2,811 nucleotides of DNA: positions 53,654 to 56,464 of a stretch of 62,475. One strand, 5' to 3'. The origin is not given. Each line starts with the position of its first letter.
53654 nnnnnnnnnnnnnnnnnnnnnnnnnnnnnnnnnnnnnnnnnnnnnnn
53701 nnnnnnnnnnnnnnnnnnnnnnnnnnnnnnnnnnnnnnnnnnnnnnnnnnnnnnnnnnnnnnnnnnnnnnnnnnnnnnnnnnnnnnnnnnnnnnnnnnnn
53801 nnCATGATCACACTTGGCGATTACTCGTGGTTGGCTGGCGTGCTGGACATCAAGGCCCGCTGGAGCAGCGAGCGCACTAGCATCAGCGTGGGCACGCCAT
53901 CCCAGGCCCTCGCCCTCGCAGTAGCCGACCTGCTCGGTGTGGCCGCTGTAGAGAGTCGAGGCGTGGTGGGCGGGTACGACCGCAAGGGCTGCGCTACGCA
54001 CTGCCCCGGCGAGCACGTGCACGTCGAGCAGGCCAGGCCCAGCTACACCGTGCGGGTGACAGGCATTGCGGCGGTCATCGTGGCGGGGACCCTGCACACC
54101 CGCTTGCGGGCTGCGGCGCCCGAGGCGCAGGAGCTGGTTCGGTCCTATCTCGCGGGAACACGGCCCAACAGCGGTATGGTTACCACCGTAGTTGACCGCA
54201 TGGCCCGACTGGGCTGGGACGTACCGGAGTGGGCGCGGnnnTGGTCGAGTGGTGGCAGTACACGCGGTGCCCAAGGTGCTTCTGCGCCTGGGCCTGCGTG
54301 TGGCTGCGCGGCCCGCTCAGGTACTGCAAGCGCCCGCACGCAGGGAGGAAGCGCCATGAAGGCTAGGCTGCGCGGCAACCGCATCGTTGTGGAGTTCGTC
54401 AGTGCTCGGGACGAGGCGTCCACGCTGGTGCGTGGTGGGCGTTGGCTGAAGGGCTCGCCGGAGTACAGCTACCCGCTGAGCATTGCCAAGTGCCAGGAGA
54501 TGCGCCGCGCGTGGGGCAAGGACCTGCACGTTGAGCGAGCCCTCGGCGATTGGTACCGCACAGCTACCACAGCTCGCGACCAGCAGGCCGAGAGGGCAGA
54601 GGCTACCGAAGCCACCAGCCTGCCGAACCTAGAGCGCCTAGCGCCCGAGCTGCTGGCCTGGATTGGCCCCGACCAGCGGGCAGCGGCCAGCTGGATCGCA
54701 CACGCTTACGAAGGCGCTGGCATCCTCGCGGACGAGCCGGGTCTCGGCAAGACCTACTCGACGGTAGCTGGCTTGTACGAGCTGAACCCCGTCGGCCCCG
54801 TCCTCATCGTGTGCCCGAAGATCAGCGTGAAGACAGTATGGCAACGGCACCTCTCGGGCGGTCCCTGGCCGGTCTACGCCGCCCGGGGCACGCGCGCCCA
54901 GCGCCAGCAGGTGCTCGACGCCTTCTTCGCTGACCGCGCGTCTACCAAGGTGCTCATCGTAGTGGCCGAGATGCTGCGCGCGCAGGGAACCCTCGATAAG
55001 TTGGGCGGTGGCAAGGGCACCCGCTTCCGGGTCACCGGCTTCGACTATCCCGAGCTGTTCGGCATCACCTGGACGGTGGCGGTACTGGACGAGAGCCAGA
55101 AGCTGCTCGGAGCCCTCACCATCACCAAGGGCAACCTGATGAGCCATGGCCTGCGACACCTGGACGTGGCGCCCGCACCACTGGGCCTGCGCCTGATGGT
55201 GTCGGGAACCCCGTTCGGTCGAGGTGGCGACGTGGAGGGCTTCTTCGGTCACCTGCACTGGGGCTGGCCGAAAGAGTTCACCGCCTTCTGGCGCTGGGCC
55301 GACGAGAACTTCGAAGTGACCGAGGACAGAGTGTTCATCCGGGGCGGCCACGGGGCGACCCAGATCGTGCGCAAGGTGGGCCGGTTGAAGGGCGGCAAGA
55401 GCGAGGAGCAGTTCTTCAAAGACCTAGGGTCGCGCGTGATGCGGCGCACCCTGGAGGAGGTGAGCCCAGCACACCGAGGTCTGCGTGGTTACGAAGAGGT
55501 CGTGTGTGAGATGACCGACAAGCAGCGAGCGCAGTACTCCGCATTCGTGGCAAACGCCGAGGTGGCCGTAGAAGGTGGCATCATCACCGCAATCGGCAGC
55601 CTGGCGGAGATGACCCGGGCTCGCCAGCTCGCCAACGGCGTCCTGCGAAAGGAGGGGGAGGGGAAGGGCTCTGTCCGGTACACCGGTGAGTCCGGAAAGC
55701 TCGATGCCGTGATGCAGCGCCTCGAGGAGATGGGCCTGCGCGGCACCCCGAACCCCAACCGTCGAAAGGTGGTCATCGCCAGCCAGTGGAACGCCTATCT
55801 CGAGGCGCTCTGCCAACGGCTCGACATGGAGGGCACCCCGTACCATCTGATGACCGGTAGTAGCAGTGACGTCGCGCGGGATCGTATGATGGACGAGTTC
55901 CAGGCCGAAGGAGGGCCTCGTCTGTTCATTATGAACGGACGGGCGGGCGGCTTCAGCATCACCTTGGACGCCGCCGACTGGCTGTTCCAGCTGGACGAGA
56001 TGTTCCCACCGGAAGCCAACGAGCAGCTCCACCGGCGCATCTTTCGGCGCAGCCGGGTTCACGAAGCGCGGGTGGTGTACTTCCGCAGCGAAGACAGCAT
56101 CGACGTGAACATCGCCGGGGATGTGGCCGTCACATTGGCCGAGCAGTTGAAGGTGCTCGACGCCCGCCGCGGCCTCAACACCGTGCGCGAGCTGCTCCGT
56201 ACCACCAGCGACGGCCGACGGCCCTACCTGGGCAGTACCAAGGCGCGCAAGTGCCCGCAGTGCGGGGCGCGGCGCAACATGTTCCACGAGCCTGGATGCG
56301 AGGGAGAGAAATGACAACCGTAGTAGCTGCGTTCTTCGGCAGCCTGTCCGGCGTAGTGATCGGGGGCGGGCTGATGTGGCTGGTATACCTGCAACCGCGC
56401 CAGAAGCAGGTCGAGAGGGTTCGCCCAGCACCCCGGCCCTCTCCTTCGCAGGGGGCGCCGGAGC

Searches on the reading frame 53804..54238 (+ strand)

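Call 47: search_protein_families(library=phrogs, proteins=[window:53804-54238:+], max_evalue=0.01)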
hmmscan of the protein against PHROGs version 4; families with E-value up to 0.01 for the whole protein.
window:53804-54238:+ (145 aa): 0 families

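Call 53: search_protein_families(library=pfam, proteins=[window:53804-54238:+], max_evalue=0.1)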
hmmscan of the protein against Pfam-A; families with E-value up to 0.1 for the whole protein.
window:53804-54238:+ (145 aa): 1 family
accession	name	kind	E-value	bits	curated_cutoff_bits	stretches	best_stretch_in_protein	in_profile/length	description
PF14097.11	SpoVAE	-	0.073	13.2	27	1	2-93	5-93/180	Stage V sporulation protein AE1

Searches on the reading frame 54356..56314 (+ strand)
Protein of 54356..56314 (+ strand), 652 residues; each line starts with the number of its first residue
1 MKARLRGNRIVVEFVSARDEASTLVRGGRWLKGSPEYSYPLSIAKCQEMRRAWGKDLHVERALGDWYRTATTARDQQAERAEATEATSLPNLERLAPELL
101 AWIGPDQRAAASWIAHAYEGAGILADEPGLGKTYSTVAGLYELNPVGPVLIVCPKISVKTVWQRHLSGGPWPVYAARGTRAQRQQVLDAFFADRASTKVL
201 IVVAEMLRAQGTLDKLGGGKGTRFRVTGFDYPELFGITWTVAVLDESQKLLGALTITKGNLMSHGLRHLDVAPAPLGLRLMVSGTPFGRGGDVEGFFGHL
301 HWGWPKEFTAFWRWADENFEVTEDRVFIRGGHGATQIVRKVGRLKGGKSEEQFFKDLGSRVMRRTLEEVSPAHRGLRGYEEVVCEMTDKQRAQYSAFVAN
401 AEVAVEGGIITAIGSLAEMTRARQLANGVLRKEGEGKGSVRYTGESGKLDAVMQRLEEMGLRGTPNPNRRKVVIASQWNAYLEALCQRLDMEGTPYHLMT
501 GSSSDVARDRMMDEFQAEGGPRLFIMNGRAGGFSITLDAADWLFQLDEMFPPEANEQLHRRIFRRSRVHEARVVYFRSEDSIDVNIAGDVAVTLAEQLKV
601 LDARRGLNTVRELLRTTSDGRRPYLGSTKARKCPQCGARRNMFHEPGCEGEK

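Call 7: search_dna_similar(query=window:54356-56314:+, collection=phages, mode=protein, max_rows=25)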
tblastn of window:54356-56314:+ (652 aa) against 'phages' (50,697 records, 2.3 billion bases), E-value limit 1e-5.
Records with a match: 327; places in all: 327; records where one place covers at least 80% of the query: 228.
Best place of each record, by identity: <60% 327.
By first word of the organism name: Gordonia 111; Mycobacterium 72; Microbacterium 43; Streptomyces 23; Vibrio 19; Arthrobacter 16; Corynebacterium 15; Rhodococcus 9; Bacteriophage 4; Nocardia 3; and 8 more.
By host as written in the record: Gordonia terrae 3612 61; Mycobacterium smegmatis mc2 155 44; Microbacterium foliorum NRRL B-24224 27; Gordonia rubripertincta NRRL B-16540 26; - 26; Microbacterium foliorum NRRL B-24224 SEA 13; Corynebacterium vitaeruminis NCIB 9291 13; Arthrobacter sp. ATCC 21022 13; and 40 more.
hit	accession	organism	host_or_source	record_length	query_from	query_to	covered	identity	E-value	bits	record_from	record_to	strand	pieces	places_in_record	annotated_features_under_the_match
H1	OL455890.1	Gordonia phage Wojtek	Gordonia rubripertincta NRRL B-16540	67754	16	615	92%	31.6%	6e-61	226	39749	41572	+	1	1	56: DNA helicase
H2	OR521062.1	Gordonia phage GOATification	Gordonia rubripertincta NRRL B-16540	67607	16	615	92%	30.7%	1e-59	223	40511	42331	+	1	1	60: DNA helicase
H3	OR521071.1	Gordonia phage Fulcrum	Gordonia rubripertincta NRRL B-16540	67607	16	615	92%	30.7%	1e-59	223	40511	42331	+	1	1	60: DNA helicase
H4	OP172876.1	Gordonia phage Patos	Gordonia rubripertincta NRRL B-16540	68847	16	615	92%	30.7%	3e-59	222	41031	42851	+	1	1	63: DNA helicase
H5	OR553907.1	Gordonia phage NorManre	Gordonia rubripertincta NRRL B-16540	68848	16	615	92%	30.7%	3e-59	222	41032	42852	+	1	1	63: DNA helicase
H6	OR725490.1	Gordonia phage LuckyLeo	Gordonia rubripertincta NRRL B-16540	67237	16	615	92%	30.7%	7e-58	218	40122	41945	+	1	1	57: DNA helicase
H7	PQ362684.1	Gordonia phage Apeppi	Gordonia rubripertincta NRRL B-16540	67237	16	615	92%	30.7%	7e-58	218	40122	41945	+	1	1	55: DNA helicase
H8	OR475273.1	Gordonia phage Erutan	Gordonia rubripertincta NRRL B-16540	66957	16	615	92%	30.6%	2e-58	219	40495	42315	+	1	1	60: DNA helicase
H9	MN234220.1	Gordonia phage Lambo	Gordonia rubripertincta NRRL B-16540 SEA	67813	16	615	92%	30.5%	3e-57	216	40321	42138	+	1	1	58: DNA helicase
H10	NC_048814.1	Gordonia phage Lambo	Gordonia rubripertincta NRRL B-16540 SEA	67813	16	615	92%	30.5%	3e-57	216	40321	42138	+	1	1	58: DNA helicase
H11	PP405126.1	Microbacterium phage MortySmith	Microbacterium foliorum NRRL B-24224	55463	1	615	94%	29.7%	6e-43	172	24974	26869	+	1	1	38: DNA helicase | 37: hypothetical protein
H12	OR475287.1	Microbacterium phage JDawG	Microbacterium foliorum NRRL B-24224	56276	1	615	94%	29.7%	6e-43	172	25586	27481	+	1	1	39: helicase | 38: hypothetical protein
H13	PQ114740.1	Gordonia phage DaviePasture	Gordonia rubripertincta NRRL B-16540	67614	16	615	92%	30.4%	2e-58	219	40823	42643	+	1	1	60: DNA helicase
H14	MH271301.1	Microbacterium phage Krampus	Microbacterium foliorum NRRL B-24224 SEA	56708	1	615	94%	29.7%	6e-42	169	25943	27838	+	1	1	40: DNA helicase | 39: hypothetical protein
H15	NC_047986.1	Microbacterium phage Krampus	Microbacterium foliorum NRRL B-24224 SEA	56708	1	615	94%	29.7%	6e-42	169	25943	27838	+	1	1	40: DNA helicase | 39: hypothetical protein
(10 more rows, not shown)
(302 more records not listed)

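Call 27: find_related_loci(query=window:54356-56314:+, collection=viral_contigs, flank=10000)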
Query window:54356-56314:+ (652 aa) in viral_contigs; peptide patterns used: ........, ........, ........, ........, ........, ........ (x = any residue, [..] = any of these).
1 stretches matched a pattern; 1 encode a relative of the query (tblastn E <= 1e-3); 1 distinct loci.
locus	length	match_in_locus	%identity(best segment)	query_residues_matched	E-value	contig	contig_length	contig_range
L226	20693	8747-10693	90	1-651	0e+0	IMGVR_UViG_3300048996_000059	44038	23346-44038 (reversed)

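Call 28: find_homologous_proteins(query=window:54356-56314:+, max_evalue=1e-30)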
Query window:54356-56314:+ (652 aa): 159 proteins with E <= 1e-30 among 8000 candidates; the best 120 are listed.
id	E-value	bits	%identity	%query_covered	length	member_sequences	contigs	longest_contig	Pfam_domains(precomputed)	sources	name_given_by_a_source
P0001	0.0e+0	1354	90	100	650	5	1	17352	PF00176.30,PF00271.38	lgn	-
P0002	0.0e+0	1318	88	100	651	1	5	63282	PF00176.30,PF00271.38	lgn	-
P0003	0.0e+0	1266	85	100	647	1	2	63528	PF00176.30,PF00271.38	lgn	-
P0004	0.0e+0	1243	84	100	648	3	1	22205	PF00176.30,PF00271.38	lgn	-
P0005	0.0e+0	1238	83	100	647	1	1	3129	PF00176.30,PF00271.38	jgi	jgi:SNF2 family DNA or RNA helicase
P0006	0.0e+0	1218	82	100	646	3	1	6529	PF00176.30,PF00271.38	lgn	-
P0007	0.0e+0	1178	79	100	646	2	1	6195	PF00176.30,PF00271.38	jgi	-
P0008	0.0e+0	1139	76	100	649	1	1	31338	PF00176.30,PF00271.38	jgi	jgi:hypothetical protein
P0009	0.0e+0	1098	74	100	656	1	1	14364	PF00176.30,PF00271.38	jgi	jgi:SNF2 family DNA or RNA helicase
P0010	0.0e+0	1078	73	100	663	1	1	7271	PF00176.30,PF00271.38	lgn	-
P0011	0.0e+0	1061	72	100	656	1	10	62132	PF00176.30,PF00271.38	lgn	-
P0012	0.0e+0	1052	71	100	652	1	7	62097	PF00176.30,PF00271.38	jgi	jgi:hypothetical protein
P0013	9.8e-228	776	60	92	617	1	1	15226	PF00176.30,PF00271.38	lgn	-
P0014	1.0e-216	739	59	91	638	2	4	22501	PF00176.30,PF00271.38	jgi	jgi:SNF2 family DNA or RNA helicase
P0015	2.2e-186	639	53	93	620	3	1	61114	PF00176.30,PF00271.38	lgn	-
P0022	2.8e-173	596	48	93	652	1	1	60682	PF00176.30,PF00271.38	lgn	-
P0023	9.8e-173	594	50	93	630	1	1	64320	PF00176.30,PF00271.38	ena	-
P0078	1.6e-153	531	49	89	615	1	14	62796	PF00176.30,PF00271.38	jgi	jgi:SNF2 family DNA or RNA helicase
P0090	1.5e-149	518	44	94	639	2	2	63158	PF00176.30,PF00271.38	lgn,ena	-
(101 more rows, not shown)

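Call 29: find_encoding_contigs(protein=P0002, flank=10000, max_places=1)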
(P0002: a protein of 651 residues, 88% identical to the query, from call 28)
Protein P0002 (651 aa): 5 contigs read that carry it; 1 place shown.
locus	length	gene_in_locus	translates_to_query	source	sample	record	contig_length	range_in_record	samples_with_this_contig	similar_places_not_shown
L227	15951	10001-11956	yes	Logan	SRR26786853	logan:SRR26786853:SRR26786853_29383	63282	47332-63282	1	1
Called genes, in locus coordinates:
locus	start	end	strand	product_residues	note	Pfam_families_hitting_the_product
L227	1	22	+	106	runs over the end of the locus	-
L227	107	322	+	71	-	-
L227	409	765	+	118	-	-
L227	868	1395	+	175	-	-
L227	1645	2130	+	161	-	PF10935:DUF2637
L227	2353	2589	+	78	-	-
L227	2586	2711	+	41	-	-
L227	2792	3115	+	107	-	-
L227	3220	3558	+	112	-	-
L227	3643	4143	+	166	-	-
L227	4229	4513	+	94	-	-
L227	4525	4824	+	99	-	-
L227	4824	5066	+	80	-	-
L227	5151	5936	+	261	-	-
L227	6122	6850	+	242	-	PF10979:DUF2786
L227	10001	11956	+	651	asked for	PF00176:SNF2-rel_dom, PF00271:Helicase_C (faint)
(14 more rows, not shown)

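Call 30: find_encoding_contigs(protein=P0003, flank=10000, max_places=1)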
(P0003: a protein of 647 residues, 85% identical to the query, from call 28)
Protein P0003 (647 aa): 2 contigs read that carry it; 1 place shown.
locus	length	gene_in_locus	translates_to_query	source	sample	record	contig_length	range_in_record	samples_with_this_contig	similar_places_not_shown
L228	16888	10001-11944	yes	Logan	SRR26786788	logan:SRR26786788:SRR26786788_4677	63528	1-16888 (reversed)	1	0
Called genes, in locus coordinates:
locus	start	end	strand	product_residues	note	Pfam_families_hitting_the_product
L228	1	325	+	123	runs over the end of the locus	-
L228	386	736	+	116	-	-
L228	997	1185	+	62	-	-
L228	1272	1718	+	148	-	-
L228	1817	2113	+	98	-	-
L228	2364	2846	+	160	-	PF10935:DUF2637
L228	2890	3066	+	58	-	-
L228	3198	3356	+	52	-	-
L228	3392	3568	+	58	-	-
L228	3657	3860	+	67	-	-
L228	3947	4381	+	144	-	-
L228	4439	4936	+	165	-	-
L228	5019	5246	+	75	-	-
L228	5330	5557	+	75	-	-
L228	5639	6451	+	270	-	-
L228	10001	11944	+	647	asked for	PF00176:SNF2-rel_dom, PF00271:Helicase_C (weak)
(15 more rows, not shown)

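Call 31: find_encoding_contigs(protein=P0011, flank=10000, max_places=1)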
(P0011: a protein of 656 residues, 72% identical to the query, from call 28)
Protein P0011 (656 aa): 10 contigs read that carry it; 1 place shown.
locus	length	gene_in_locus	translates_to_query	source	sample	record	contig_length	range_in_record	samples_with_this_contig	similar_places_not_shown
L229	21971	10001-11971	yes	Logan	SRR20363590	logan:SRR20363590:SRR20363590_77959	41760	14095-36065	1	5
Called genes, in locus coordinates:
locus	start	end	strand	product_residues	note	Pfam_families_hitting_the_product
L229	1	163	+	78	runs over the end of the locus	PF24596:DUF7620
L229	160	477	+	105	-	PF23778:Phage_holin_2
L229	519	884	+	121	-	-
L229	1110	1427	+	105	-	-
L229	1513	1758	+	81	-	-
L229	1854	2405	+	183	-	-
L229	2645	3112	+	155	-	PF10935:DUF2637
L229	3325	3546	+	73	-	-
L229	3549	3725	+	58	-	-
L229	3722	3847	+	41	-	-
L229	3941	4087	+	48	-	-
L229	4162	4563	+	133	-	-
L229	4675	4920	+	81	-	-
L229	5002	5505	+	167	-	-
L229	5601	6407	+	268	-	-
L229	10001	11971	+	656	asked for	PF00176:SNF2-rel_dom, PF00271:Helicase_C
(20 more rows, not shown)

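Call 32: find_encoding_contigs(protein=P0012, flank=10000, max_places=1)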
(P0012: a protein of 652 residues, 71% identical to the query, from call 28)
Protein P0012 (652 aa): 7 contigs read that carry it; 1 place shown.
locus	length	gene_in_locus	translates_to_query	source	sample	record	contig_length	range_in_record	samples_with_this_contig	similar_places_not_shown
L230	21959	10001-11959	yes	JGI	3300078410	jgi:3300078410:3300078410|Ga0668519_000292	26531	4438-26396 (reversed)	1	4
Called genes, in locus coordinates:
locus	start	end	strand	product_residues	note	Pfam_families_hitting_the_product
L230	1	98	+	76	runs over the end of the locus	?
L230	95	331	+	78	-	PF24596:DUF7620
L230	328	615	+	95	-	PF23778:Phage_holin_2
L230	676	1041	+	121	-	-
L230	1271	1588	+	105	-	-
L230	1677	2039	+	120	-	-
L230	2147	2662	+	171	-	-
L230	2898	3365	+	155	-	PF10935:DUF2637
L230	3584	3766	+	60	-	-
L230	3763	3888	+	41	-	-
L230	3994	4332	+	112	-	-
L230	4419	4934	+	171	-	-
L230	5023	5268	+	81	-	-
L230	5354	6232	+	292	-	-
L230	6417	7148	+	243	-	PF10979:DUF2786, PF23771:DUF7168 (weak)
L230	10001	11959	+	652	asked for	PF00176:SNF2-rel_dom, PF00271:Helicase_C (weak)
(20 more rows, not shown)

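Call 33: find_encoding_contigs(protein=P0014, flank=10000, max_places=1)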
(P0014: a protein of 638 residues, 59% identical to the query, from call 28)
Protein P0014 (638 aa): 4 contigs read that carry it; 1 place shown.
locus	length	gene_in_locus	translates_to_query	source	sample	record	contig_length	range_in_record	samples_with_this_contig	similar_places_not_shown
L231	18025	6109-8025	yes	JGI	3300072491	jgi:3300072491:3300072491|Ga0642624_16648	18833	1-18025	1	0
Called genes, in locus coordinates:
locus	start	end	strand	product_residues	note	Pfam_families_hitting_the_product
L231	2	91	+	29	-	?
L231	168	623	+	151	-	-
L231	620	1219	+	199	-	-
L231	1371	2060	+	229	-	PF19474:DUF6011 (weak)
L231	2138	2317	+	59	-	-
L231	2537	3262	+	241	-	PF10979:DUF2786, PF23771:DUF7168 (weak)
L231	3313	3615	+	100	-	-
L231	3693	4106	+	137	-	-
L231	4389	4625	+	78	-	-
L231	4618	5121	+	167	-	-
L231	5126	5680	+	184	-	PF12728:HTH_17 (weak)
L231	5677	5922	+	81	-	-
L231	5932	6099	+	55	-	-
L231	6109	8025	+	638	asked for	PF00176:SNF2-rel_dom, PF00271:Helicase_C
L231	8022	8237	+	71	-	-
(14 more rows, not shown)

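Call 34: find_encoding_contigs(protein=P0015, flank=10000, max_places=1)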
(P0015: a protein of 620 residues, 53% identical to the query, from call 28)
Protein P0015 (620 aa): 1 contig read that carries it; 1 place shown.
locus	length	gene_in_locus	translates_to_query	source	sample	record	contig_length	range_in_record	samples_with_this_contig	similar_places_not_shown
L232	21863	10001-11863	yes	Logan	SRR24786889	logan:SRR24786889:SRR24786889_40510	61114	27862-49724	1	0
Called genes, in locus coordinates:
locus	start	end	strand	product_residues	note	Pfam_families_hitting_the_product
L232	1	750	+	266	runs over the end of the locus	-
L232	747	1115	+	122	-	-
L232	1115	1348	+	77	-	-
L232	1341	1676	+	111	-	PF23778:Phage_holin_2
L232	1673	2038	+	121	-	-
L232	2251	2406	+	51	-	-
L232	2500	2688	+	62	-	-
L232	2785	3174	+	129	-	-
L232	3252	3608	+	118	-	-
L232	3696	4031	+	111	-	-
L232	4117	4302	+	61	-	-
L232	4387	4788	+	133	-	-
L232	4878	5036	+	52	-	-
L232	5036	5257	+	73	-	-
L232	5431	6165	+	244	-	-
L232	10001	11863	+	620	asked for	PF00176:SNF2-rel_dom, PF00271:Helicase_C (weak)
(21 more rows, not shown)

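Call 35: find_encoding_contigs(protein=P0023, flank=10000, max_places=1)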
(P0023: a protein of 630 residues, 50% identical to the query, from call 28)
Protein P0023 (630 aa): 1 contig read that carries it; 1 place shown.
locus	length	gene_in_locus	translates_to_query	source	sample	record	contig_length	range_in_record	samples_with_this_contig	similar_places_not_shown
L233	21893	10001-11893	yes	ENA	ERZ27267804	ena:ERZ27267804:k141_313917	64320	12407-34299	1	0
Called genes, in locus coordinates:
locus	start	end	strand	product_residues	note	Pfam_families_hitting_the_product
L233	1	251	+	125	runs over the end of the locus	-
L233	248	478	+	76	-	-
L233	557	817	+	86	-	-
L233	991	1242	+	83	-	-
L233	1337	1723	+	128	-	-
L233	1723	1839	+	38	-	-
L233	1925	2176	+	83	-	-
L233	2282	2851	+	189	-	-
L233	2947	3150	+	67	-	-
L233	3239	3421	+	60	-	-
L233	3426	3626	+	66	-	-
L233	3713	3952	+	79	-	-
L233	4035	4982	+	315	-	PF19474:DUF6011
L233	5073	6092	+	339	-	PF10979:DUF2786 (weak)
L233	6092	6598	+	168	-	-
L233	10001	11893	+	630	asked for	PF00176:SNF2-rel_dom, PF00271:Helicase_C (faint)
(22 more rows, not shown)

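Call 36: find_encoding_contigs(protein=P0008, flank=10000, max_places=1)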
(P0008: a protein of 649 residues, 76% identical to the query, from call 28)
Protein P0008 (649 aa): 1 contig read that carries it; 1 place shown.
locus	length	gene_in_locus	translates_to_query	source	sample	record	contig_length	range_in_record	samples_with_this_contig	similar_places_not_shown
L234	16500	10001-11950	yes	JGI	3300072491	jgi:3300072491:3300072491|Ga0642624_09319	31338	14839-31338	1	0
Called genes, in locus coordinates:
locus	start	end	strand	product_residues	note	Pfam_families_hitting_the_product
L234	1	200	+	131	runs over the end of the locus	-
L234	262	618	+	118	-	-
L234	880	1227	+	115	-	-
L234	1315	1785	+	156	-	-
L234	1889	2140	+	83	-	-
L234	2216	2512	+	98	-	-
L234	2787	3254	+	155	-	PF10935:DUF2637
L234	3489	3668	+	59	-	-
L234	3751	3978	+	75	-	-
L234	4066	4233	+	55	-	-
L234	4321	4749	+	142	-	-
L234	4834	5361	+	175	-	-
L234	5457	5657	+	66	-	-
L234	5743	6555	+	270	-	-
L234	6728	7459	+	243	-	PF10979:DUF2786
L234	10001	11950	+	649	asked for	PF00176:SNF2-rel_dom, PF00271:Helicase_C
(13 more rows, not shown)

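Call 60: get_annotated_region(hit=H14, flank=9000)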
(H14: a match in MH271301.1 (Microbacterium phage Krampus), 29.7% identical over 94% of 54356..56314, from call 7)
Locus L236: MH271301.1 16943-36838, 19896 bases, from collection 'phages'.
description: Microbacterium phage Krampus, complete genome.
organism: Microbacterium phage Krampus (NCBI taxid 2201435)
taxonomy: Viruses; Duplodnaviria; Heunggongvirae; Uroviricota; Caudoviricetes; Krampusvirus; Krampusvirus krampus
host: Microbacterium foliorum NRRL B-24224 SEA; source: soil; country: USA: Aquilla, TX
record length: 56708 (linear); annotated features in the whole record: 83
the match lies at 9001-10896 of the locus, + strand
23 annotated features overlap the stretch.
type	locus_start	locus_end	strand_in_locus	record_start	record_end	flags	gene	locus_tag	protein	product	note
CDS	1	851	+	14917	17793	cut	29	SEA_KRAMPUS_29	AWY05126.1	tape measure protein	-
CDS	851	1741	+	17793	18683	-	30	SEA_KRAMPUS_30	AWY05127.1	minor tail protein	-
CDS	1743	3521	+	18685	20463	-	31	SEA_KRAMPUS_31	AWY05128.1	minor tail protein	-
CDS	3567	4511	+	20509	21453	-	32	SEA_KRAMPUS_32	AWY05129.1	hypothetical protein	-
CDS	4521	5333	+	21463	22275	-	33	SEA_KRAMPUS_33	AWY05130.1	minor tail protein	-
CDS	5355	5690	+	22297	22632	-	34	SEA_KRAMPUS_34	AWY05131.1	hypothetical protein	-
CDS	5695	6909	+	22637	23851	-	35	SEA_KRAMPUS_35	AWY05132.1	lysin A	-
CDS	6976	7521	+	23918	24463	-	36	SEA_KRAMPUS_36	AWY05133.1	membrane protein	-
CDS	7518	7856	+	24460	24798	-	37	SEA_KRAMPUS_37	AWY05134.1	hypothetical protein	-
CDS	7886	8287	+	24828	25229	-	38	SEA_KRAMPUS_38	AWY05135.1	holin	-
CDS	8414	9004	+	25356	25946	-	39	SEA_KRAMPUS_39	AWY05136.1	hypothetical protein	-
CDS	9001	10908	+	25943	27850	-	40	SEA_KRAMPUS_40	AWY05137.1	DNA helicase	-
CDS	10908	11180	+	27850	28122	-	41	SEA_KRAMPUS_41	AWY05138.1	hypothetical protein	-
CDS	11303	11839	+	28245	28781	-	42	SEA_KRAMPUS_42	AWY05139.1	hypothetical protein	-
CDS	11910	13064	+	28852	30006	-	43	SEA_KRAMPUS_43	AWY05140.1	RecB-like exonuclease/helicase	-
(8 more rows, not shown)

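Call 68: find_encoding_contigs(protein=P0022, flank=10000, max_places=1)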
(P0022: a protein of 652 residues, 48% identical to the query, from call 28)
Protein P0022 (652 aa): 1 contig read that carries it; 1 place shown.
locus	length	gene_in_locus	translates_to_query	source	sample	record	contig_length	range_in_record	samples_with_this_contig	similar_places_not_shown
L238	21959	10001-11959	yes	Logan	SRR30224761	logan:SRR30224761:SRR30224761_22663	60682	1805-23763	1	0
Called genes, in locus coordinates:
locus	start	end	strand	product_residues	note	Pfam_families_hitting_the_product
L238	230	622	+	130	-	-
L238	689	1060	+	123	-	-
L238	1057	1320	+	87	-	-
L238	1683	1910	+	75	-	-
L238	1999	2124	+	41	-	-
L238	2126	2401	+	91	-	-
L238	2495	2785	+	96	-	-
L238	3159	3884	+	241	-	-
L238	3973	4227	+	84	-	-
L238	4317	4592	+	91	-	-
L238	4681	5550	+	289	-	PF19474:DUF6011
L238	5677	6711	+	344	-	-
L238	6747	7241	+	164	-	-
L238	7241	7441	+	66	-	-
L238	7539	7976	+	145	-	-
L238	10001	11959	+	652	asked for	PF00176:SNF2-rel_dom, PF00271:Helicase_C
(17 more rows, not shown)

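Call 69: find_encoding_contigs(protein=P0078, flank=10000, max_places=1)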
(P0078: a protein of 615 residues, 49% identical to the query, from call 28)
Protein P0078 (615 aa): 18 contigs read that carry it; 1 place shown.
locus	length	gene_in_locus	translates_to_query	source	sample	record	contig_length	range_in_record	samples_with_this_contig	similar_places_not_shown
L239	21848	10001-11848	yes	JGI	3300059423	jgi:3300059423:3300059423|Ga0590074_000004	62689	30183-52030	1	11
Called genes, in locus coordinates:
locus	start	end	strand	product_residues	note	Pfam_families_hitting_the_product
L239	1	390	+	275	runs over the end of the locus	PF01510:Amidase_2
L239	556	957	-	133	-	-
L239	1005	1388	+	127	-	-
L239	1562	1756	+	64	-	-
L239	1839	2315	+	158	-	-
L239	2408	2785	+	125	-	-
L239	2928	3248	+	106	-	-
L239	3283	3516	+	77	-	-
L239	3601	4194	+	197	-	-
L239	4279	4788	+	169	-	-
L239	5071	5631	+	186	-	PF19474:DUF6011 (weak)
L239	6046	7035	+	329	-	PF23771:DUF7168 (faint)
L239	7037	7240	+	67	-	-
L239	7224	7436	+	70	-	-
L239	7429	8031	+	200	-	-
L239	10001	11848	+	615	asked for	PF00176:SNF2-rel_dom, PF00271:Helicase_C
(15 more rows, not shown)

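Call 70: find_encoding_contigs(protein=P0090, flank=10000, max_places=1)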
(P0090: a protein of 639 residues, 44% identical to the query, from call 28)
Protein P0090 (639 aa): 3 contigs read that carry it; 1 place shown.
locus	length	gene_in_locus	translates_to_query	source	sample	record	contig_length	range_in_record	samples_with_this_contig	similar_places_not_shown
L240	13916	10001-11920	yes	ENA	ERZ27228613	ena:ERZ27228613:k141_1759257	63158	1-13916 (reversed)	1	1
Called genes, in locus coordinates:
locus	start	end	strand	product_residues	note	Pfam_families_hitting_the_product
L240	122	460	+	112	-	PF23778:Phage_holin_2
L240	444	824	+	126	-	-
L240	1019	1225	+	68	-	-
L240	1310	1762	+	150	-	-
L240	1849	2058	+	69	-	-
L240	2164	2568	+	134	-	-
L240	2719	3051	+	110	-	-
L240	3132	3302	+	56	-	-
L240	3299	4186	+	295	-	PF03009:GDPD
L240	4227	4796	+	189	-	-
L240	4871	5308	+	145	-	-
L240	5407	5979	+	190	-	-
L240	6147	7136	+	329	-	PF10979:DUF2786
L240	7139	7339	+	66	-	-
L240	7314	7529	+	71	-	-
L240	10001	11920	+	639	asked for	PF00176:SNF2-rel_dom, PF00271:Helicase_C (faint)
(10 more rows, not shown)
